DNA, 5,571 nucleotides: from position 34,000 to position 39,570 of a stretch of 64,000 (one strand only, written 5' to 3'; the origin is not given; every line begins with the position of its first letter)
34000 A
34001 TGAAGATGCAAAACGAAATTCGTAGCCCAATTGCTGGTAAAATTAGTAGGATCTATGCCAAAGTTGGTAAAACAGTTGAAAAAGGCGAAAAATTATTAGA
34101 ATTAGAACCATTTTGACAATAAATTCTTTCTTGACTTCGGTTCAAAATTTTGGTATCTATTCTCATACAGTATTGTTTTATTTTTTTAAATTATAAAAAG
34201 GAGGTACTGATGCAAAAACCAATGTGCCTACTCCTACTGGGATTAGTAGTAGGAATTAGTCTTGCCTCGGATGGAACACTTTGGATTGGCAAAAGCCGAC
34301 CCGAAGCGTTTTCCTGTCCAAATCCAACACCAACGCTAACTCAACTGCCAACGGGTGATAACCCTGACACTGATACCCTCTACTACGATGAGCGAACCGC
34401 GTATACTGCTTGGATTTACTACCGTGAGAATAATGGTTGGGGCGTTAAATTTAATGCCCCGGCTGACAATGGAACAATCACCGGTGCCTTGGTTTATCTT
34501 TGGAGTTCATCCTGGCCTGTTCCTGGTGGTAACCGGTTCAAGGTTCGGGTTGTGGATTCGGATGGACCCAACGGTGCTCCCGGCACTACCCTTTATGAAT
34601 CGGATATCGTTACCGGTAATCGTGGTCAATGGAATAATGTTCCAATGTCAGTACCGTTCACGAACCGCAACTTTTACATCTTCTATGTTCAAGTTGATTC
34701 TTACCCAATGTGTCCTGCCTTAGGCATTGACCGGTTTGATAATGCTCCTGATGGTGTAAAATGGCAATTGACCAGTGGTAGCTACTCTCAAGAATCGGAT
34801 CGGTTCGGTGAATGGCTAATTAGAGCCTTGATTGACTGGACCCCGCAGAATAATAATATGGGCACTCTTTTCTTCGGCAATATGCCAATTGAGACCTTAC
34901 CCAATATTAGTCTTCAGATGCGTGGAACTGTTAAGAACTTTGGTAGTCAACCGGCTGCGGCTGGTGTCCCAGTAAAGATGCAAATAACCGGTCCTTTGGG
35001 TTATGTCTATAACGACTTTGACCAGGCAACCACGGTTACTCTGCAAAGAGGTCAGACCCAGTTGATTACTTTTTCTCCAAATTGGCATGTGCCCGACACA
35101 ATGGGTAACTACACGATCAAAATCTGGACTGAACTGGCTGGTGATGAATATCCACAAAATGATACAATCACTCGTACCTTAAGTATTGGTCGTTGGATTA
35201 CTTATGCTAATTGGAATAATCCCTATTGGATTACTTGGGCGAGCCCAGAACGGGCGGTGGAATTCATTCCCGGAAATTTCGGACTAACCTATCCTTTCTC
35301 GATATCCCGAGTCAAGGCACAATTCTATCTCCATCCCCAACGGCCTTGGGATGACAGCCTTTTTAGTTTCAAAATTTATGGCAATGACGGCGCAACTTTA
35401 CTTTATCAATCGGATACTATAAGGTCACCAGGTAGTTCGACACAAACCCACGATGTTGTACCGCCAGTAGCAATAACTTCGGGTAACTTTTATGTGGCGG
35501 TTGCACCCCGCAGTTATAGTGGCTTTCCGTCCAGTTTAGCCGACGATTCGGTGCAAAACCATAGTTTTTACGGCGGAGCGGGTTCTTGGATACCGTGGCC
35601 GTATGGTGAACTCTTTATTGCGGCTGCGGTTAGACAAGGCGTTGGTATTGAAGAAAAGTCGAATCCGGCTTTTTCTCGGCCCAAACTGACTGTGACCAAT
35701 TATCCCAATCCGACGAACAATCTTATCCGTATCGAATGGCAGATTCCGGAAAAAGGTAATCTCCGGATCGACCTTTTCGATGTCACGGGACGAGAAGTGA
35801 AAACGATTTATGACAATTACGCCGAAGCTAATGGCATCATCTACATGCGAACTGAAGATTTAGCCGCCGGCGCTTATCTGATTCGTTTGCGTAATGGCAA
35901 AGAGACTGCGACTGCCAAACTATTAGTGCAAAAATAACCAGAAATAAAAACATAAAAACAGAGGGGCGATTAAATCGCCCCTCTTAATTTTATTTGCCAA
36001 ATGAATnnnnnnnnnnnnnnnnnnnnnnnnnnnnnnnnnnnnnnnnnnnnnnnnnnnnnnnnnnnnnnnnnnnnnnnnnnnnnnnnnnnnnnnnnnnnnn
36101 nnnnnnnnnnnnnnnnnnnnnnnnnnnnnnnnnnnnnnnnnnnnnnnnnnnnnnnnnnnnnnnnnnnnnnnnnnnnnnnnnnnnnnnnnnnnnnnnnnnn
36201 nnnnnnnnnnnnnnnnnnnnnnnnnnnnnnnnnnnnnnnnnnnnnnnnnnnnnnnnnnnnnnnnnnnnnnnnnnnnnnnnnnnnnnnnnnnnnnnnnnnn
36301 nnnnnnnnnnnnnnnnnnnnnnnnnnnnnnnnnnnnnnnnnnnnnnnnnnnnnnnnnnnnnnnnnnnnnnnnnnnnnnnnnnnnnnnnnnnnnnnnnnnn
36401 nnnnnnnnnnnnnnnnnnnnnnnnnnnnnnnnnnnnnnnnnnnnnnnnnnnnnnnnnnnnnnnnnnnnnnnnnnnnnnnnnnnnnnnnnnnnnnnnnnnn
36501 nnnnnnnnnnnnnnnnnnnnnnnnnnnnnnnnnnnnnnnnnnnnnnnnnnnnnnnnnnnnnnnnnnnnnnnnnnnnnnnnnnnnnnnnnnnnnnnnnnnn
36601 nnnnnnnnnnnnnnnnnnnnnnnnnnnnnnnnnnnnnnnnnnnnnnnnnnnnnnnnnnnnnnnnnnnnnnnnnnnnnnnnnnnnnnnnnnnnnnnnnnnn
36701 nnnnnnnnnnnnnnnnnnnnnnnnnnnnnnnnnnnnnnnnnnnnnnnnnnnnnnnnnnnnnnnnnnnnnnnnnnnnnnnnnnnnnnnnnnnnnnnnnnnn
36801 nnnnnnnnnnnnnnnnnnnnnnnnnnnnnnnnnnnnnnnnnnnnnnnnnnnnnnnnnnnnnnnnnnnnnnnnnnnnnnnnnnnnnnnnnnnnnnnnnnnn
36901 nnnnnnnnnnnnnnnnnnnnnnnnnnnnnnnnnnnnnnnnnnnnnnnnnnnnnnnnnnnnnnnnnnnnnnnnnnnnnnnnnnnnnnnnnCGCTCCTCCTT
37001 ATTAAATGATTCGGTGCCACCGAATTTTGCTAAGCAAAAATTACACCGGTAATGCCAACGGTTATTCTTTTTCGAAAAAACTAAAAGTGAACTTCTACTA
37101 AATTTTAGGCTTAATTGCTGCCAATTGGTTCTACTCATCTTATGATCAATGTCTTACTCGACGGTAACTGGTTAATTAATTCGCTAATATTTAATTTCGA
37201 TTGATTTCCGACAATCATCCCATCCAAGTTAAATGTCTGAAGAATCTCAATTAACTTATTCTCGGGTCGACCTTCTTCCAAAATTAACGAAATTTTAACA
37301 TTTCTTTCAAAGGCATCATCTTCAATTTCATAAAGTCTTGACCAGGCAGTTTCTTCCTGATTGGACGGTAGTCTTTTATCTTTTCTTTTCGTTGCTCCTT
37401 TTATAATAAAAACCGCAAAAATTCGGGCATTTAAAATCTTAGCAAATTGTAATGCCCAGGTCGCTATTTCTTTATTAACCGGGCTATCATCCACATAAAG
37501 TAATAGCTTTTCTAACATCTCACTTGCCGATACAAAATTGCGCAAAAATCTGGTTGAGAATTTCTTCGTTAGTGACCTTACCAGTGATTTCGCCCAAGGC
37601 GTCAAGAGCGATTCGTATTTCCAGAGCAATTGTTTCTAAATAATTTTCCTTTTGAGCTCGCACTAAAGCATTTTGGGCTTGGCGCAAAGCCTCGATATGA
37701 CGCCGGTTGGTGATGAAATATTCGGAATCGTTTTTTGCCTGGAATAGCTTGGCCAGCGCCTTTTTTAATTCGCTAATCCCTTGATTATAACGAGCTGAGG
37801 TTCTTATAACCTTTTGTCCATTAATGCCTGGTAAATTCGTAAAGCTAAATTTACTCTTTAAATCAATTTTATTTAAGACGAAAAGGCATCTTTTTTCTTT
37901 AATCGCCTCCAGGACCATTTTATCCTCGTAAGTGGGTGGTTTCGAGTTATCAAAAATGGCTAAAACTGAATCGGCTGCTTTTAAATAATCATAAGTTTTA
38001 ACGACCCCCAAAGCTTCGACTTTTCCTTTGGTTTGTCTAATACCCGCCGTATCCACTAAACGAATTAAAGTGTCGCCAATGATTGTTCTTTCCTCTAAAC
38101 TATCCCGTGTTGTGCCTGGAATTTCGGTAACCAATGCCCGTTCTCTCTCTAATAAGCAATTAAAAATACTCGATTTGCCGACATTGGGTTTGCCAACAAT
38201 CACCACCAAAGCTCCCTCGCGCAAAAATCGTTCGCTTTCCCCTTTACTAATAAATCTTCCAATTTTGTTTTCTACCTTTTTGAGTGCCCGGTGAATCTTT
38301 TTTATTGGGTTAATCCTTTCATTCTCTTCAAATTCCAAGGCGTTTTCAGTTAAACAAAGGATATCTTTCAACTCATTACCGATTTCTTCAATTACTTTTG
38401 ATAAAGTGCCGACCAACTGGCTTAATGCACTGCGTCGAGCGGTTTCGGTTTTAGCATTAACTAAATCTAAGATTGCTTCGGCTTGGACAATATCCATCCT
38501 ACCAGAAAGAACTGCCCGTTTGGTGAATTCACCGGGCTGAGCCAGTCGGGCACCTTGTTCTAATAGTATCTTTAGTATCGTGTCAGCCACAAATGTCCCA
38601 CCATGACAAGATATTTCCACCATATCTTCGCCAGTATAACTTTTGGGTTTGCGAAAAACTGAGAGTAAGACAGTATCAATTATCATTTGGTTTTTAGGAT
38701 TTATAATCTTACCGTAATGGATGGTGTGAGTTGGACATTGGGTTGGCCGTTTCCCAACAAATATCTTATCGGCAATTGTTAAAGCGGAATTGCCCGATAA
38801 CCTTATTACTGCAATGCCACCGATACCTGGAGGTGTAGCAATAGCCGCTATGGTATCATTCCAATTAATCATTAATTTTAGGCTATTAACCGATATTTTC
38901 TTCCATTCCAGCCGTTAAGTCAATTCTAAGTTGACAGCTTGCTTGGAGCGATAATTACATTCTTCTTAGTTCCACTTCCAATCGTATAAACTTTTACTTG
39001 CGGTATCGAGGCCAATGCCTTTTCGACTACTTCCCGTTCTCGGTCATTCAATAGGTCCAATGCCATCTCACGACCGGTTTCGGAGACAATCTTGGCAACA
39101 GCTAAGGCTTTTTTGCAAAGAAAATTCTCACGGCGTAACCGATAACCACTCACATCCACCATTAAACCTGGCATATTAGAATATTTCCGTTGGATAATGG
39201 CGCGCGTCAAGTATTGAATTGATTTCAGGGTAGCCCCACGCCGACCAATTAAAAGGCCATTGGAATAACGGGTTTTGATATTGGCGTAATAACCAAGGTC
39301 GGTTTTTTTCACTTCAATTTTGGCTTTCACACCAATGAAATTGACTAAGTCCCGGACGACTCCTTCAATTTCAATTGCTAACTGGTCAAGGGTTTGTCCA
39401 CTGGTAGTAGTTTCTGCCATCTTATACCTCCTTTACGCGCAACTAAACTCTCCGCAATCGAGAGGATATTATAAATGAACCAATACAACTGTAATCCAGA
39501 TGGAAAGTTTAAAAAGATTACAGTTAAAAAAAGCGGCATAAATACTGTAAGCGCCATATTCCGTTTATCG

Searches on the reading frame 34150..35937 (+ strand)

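Call 78: search_protein_families(library=ncbifam, proteins=[window:34150-35937:+], max_evalue=0.00001)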
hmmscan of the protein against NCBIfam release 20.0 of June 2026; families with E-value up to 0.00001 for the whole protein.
window:34150-35937:+ (595 aa): 2 families
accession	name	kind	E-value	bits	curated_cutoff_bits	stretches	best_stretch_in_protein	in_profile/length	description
TIGR04183.1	Por_Secre_tail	domain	8.4e-11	41.7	23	1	518-594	2-72/72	T9SS type A sorting domain-containing protein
NF038113.1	T9SSA_dep_M36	equivalog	2e-09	36.2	885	1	515-594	793-869/869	T9SS-dependent M36 family metallopeptidase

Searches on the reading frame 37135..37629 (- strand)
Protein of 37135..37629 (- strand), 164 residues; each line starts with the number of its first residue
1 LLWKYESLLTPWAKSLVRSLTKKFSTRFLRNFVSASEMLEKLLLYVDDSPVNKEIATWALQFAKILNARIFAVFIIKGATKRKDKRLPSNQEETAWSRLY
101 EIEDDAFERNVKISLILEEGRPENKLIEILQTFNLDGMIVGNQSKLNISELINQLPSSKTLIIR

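Call 43: search_protein_families(library=pfam, proteins=[window:37135-37629:-], max_evalue=0.001)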
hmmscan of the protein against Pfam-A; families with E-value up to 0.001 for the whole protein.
window:37135-37629:- (164 aa): 1 family
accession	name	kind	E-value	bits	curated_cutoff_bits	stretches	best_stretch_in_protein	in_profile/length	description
PF00582.32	Usp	-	3.6e-08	34.5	24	1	38-151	1-120/141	Universal stress protein family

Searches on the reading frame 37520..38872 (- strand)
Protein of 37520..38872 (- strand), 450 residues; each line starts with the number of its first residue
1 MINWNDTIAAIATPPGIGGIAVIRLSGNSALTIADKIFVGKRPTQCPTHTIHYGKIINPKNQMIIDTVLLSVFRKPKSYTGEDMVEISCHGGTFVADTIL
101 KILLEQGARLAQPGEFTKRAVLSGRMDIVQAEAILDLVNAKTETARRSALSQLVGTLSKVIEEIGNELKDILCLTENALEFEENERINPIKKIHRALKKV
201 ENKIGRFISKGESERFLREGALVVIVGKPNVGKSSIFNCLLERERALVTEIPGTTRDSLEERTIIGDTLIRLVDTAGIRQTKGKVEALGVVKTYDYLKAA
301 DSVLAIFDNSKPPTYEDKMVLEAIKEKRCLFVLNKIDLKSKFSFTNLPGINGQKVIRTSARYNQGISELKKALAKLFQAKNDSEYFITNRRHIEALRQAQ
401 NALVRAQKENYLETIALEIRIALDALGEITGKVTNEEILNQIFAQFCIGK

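Call 43: search_protein_families(library=pfam, proteins=[window:37520-38872:-], max_evalue=0.001)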
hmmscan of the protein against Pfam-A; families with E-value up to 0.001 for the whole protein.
window:37520-38872:- (450 aa): 7 families
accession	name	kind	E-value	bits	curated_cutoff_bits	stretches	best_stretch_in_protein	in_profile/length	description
PF12631.12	MnmE_helical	-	2.8e-47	162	40.1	1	129-447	2-211/211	MnmE helical domain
PF10396.14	TrmE_N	-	2.4e-44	150.7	29.8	1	7-125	1-117/117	GTP-binding protein TrmE N-terminus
PF01926.29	MMR_HSR1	-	5.1e-24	85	21.9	1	223-335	2-113/113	50S ribosome-binding GTPase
PF02421.24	FeoB_N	-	1.8e-11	44.2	27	1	223-372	3-155/156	Ferrous iron transport protein B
PF03193.22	RsgA_GTPase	-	3.2e-05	24.3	30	0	169-253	55-139/174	RsgA GTPase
PF00350.29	Dynamin_N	-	0.00026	21.5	27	0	223-255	1-33/168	Dynamin family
PF04548.22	AIG1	-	0.00031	20.6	27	1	223-326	3-109/212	AIG1 family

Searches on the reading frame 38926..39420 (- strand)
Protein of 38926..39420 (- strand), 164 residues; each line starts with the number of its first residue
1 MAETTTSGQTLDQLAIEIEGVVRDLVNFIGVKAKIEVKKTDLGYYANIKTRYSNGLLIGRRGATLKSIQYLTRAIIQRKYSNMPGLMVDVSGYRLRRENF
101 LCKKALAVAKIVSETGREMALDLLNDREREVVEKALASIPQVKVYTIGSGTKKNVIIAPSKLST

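Call 43: search_protein_families(library=pfam, proteins=[window:38926-39420:-], max_evalue=0.001)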
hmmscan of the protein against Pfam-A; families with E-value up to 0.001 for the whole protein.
window:38926-39420:- (164 aa): 2 families
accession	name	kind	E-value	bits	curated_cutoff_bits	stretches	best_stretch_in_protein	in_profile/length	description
PF13083.13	KH_KhpA-B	-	9.9e-08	32.2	32.1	1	18-79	4-65/73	KhpA/KhpB, KH domain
PF01424.28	R3H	-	5.4e-05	23.6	26.8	1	101-159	3-60/60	R3H domain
